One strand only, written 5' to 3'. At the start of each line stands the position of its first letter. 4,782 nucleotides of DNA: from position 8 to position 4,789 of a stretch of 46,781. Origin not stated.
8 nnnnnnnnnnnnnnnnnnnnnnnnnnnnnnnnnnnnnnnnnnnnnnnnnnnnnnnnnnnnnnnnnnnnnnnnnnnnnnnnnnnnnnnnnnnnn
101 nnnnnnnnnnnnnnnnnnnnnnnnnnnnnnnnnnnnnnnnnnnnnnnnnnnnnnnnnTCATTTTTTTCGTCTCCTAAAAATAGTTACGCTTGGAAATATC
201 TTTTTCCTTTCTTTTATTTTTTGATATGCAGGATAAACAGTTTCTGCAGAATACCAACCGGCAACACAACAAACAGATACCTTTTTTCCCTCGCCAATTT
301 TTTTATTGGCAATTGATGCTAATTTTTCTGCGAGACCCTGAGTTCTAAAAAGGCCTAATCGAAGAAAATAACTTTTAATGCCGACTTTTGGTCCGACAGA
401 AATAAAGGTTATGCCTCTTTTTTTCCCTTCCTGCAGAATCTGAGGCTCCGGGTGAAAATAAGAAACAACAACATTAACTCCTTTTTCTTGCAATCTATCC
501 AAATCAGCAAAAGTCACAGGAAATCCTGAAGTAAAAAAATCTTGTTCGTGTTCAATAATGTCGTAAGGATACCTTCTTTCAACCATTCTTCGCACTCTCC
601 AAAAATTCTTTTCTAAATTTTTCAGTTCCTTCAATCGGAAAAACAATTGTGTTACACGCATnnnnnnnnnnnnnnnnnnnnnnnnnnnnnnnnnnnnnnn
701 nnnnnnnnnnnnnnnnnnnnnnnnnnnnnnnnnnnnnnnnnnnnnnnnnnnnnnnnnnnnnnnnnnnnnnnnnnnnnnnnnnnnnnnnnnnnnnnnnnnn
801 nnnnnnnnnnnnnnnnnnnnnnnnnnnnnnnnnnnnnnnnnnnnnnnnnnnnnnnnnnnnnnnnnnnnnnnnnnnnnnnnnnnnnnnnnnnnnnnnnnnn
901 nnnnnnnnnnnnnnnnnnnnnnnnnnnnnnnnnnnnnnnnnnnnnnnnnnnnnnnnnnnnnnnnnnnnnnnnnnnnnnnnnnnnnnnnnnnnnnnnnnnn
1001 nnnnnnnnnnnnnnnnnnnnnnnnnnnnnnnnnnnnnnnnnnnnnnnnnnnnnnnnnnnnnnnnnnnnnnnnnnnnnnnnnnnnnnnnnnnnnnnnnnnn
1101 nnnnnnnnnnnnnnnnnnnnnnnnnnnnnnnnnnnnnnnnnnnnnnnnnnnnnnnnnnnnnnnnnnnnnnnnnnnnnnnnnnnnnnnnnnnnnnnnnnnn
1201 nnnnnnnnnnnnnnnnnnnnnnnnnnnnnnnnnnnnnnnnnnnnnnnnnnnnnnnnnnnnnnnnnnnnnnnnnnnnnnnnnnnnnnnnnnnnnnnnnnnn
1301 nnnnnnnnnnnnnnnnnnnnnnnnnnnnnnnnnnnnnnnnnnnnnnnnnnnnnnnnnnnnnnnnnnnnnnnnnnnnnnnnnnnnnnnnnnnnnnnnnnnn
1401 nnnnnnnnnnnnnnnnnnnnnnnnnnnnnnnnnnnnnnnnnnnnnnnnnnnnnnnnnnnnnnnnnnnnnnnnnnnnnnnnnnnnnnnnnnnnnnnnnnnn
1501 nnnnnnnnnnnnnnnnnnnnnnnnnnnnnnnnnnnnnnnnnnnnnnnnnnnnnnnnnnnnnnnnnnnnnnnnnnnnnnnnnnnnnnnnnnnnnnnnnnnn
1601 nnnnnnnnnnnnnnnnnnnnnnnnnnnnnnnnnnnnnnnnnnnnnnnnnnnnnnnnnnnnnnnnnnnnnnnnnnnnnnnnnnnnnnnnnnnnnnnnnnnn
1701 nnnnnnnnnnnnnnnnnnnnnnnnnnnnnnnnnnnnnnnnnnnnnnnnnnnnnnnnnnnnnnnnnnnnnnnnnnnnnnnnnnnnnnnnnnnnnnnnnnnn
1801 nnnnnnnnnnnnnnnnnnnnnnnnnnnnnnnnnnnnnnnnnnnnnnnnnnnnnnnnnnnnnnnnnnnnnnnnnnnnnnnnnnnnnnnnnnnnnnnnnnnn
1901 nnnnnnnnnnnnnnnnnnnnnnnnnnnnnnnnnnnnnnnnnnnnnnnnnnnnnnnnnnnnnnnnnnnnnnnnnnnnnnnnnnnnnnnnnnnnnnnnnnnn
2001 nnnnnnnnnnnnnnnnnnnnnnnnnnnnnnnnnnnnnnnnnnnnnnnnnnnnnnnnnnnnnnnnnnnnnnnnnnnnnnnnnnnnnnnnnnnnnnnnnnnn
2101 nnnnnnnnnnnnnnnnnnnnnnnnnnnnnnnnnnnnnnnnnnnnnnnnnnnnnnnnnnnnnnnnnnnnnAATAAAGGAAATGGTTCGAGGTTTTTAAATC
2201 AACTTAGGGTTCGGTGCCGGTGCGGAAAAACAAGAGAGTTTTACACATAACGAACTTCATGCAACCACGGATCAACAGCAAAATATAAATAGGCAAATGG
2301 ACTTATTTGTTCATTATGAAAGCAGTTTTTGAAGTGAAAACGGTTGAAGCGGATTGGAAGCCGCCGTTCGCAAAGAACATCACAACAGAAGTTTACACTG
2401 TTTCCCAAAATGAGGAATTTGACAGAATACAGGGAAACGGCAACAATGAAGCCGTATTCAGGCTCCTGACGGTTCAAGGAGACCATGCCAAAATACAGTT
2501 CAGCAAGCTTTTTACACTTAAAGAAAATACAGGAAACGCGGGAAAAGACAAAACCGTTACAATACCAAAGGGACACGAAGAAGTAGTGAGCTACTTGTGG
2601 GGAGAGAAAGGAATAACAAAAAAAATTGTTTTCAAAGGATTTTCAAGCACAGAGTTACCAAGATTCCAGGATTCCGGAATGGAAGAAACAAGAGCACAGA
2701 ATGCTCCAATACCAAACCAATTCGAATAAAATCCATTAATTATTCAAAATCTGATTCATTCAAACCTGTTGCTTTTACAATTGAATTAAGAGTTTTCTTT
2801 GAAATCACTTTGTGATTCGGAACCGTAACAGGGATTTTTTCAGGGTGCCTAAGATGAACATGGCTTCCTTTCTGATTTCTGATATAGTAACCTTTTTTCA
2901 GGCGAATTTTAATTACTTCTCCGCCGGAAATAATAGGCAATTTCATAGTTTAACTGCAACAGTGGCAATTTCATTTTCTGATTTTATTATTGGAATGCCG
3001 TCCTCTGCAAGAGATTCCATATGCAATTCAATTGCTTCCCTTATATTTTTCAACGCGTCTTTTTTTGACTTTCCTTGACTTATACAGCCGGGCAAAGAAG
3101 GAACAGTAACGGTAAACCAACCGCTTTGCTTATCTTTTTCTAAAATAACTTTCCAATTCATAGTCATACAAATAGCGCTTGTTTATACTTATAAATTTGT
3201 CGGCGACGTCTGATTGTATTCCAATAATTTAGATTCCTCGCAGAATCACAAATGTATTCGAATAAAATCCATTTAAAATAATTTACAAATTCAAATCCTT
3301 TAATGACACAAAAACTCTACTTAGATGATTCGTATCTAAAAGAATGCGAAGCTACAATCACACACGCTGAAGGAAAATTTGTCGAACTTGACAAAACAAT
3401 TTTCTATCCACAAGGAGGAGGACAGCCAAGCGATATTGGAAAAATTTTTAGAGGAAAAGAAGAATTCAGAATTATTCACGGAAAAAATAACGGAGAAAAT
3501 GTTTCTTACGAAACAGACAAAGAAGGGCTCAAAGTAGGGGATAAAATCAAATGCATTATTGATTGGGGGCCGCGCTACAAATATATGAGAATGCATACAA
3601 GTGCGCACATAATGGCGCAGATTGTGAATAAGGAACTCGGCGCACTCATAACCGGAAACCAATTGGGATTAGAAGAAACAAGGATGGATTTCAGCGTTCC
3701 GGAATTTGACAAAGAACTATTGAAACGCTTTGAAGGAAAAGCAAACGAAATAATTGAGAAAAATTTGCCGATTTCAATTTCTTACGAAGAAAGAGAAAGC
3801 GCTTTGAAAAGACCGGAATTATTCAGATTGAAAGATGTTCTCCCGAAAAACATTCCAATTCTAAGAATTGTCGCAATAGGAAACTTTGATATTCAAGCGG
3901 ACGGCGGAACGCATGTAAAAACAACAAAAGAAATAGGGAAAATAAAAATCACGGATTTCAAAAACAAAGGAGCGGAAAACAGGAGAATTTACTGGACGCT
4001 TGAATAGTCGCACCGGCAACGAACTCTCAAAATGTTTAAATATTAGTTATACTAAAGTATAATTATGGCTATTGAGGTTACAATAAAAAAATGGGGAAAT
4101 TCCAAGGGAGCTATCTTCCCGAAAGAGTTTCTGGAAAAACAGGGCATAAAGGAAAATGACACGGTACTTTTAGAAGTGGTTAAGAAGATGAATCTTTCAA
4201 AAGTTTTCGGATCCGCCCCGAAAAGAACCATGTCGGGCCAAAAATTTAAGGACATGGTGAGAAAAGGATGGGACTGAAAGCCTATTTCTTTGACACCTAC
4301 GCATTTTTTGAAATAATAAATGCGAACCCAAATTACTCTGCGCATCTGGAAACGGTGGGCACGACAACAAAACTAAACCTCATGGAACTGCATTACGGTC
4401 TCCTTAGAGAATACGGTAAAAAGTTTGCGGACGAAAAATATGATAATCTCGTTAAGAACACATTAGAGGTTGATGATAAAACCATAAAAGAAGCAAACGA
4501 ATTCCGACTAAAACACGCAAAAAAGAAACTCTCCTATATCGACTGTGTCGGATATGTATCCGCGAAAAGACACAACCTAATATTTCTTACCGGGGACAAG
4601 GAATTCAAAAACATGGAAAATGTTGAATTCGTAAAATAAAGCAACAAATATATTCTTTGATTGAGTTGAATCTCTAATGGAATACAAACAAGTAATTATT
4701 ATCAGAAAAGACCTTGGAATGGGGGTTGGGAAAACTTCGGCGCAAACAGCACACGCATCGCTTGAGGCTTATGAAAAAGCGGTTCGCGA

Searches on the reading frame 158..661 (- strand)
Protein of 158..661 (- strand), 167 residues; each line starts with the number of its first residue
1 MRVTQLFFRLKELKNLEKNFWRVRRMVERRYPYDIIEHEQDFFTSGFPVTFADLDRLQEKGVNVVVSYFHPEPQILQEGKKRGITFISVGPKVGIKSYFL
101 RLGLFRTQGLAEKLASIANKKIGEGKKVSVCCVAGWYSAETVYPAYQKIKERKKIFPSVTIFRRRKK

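Call 9: search_protein_families(library=pfam, proteins=[window:158-661:-])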
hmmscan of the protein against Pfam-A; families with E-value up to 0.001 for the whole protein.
window:158-661:- (167 aa): 0 families

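Call 30: search_protein_families(library=pfam, proteins=[window:158-661:-], max_evalue=0.1)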
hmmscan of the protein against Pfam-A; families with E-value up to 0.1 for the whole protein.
window:158-661:- (167 aa): 1 family
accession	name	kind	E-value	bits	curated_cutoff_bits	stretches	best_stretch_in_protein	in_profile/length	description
PF13579.12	Glyco_trans_4_4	-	0.019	15.8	29.7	1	19-69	59-102/158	Glycosyl transferase 4-like domain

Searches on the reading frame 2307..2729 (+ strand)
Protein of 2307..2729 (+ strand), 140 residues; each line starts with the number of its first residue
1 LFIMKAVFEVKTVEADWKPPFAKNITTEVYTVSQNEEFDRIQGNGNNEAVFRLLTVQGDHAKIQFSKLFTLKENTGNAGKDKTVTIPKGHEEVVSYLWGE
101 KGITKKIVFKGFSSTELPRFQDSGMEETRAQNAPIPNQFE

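Call 9: search_protein_families(library=pfam, proteins=[window:2307-2729:+])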
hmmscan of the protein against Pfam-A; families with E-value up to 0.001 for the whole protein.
window:2307-2729:+ (140 aa): 0 families

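Call 30: search_protein_families(library=pfam, proteins=[window:2307-2729:+], max_evalue=0.1)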
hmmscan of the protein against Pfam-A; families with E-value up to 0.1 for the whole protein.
window:2307-2729:+ (140 aa): 0 families

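Call 44: search_solved_structures(query=window:2307-2729:+, max_evalue=10)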
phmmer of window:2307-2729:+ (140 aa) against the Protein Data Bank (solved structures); distinct sequences matched with E-value up to 10: 1.
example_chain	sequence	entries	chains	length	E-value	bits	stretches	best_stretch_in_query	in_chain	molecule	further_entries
8ga7_A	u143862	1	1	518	0.7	13.4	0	33-95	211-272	THR5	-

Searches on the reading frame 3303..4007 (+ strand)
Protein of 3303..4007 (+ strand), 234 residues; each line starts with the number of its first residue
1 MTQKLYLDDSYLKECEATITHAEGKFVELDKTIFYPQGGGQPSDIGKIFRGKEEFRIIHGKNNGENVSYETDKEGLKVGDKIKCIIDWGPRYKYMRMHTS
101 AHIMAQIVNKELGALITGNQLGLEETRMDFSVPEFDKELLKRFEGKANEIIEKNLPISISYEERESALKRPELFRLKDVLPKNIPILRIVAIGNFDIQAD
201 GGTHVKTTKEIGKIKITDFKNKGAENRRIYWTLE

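Call 9: search_protein_families(library=pfam, proteins=[window:3303-4007:+])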
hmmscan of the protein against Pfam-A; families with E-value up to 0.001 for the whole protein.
window:3303-4007:+ (234 aa): 2 families
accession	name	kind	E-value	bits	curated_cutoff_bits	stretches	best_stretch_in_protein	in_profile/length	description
PF07973.19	tRNA_SAD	-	1.8e-15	57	24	1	187-230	1-44/44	Threonyl and Alanyl tRNA synthetase second additional domain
PF01411.24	tRNA-synt_2c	-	4e-12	45.9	30.3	1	13-88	473-550/552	tRNA synthetases class II (A)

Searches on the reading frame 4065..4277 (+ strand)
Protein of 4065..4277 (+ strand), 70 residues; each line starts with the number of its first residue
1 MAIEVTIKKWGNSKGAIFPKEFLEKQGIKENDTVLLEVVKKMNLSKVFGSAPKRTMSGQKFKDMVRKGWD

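Call 9: search_protein_families(library=pfam, proteins=[window:4065-4277:+])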
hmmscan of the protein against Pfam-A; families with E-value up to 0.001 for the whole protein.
window:4065-4277:+ (70 aa): 1 family
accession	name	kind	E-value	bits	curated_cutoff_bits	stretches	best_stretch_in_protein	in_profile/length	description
PF04014.23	MazE_antitoxin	-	3.6e-06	27.3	24.7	1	7-40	1-34/48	Antidote-toxin recognition MazE, bacterial antitoxin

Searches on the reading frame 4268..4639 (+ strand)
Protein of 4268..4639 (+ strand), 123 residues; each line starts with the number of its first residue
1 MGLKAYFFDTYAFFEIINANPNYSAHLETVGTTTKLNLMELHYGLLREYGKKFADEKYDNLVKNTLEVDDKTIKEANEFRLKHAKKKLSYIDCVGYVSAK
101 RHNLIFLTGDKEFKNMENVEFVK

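Call 9: search_protein_families(library=pfam, proteins=[window:4268-4639:+])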
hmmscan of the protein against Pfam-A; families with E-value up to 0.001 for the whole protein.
window:4268-4639:+ (123 aa): 1 family
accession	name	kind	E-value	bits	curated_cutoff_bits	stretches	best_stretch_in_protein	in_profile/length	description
PF01850.27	PIN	-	2.2e-12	48.1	23.6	1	6-117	1-118/120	PIN domain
